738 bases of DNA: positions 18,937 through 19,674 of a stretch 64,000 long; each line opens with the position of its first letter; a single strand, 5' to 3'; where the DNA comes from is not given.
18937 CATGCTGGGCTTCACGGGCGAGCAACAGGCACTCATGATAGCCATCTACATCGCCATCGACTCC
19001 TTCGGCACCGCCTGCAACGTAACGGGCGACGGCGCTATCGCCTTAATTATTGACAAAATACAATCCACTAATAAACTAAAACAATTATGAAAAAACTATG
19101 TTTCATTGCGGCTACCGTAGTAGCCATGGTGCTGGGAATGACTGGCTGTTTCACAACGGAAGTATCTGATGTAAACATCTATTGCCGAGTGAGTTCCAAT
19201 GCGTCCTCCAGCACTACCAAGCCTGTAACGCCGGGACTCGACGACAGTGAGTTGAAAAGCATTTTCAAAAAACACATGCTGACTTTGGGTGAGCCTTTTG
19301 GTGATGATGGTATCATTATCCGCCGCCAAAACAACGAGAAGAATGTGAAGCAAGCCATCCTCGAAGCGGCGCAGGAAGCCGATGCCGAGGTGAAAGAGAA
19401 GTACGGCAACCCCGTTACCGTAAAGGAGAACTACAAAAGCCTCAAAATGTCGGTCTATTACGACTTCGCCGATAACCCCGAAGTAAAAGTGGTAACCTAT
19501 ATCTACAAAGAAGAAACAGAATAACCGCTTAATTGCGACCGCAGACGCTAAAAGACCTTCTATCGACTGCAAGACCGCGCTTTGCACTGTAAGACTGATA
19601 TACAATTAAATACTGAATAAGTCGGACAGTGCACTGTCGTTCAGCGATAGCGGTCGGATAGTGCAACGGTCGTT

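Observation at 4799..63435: Overview: intergenic palindromic repeats also sit in-frame inside conserved genes (Rickettsia-RPE-like behaviour)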

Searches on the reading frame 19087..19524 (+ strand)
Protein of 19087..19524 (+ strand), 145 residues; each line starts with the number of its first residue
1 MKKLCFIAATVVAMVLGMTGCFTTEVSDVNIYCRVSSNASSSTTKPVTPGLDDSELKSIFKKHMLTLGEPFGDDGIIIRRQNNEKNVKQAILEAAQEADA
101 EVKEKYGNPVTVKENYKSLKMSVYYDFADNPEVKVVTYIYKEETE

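Call 6: search_protein_families(library=pfam, proteins=[window:19087-19524:+])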
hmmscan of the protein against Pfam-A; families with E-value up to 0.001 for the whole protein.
window:19087-19524:+ (145 aa): 0 families

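Call 34: search_protein_families(library=pfam, proteins=[window:19087-19524:+], max_evalue=0.01)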
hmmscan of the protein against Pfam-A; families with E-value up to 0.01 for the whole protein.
window:19087-19524:+ (145 aa): 0 families
